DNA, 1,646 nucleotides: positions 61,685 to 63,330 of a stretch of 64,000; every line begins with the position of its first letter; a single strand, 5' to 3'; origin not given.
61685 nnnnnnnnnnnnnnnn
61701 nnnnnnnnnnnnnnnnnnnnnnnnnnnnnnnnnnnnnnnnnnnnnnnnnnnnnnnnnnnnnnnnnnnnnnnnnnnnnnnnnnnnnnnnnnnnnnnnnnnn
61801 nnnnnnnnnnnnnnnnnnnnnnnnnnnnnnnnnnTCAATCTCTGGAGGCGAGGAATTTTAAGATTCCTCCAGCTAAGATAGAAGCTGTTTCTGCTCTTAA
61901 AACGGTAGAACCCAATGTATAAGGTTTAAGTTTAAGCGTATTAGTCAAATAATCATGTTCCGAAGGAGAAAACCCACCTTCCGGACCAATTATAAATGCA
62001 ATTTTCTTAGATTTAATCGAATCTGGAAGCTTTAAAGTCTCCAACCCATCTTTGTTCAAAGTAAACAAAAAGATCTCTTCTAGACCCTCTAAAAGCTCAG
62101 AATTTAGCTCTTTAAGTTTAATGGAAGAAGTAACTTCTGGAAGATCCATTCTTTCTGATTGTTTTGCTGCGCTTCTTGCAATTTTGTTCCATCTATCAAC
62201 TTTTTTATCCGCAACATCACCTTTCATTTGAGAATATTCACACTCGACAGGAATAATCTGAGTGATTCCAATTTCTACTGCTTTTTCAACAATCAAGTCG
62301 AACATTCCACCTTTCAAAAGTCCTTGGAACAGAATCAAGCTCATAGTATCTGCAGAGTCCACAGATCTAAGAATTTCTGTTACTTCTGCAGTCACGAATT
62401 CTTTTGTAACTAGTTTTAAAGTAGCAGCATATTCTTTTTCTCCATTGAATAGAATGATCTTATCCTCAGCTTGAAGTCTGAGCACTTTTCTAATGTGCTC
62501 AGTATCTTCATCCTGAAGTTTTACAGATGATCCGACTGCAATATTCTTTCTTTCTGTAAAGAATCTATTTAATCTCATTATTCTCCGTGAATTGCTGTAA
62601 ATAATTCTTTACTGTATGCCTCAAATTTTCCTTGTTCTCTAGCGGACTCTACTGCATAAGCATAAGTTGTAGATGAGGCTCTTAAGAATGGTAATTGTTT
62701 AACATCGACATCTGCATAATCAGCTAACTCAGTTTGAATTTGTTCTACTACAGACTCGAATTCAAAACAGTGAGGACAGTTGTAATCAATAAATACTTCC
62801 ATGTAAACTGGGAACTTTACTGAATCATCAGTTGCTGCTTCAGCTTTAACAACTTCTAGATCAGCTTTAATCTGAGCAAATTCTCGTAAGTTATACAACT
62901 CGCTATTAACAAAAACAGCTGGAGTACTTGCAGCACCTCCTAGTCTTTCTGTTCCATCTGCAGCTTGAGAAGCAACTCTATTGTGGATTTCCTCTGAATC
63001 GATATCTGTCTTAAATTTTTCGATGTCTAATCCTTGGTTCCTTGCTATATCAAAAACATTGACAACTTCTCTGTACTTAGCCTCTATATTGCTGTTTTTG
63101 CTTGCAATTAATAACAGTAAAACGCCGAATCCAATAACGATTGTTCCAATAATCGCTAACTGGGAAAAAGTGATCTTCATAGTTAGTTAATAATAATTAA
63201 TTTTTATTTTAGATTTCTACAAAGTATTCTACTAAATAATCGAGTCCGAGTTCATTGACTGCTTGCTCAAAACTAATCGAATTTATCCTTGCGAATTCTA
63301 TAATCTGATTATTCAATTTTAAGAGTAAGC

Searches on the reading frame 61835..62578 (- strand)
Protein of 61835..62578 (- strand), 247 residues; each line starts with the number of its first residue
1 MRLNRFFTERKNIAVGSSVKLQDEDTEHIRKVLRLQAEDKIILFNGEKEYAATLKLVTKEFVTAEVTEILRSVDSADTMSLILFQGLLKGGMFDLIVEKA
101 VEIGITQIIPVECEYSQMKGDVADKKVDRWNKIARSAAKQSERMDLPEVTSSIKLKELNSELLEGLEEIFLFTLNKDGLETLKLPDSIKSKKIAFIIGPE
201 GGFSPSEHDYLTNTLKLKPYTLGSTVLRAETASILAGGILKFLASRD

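Call 10: search_protein_families(library=pfam, proteins=[window:61835-62578:-], max_evalue=0.001)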
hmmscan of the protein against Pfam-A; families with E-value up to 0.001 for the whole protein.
window:61835-62578:- (247 aa): 2 families
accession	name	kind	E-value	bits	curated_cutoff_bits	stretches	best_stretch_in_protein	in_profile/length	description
PF04452.19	Methyltrans_RNA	-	2.7e-42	144.6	23.9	1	80-240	6-164/165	RNA methyltransferase domain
PF20260.4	PUA_4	-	2.4e-10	40.8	23.9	1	21-66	1-47/48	RNA methyltransferase PUA domain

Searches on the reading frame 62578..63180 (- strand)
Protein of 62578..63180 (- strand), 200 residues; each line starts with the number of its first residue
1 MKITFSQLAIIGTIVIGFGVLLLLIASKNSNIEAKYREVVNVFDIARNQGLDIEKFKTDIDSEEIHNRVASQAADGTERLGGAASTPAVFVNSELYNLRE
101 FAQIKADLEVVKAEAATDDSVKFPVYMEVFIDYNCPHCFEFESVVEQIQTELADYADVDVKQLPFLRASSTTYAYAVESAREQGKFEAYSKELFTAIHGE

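Call 10: search_protein_families(library=pfam, proteins=[window:62578-63180:-], max_evalue=0.001)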
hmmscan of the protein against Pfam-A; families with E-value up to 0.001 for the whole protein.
window:62578-63180:- (200 aa): 3 families
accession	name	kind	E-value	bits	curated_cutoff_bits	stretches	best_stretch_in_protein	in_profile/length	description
PF13462.12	Thioredoxin_4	-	4.7e-11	43.6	23.2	1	124-193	14-87/165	Thioredoxin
PF01323.26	DSBA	-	1.4e-09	38.4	25.6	1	128-178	3-51/191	DSBA-like thioredoxin domain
PF13743.12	Thioredoxin_5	-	2.3e-05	24.6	27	0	129-174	2-45/186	Thioredoxin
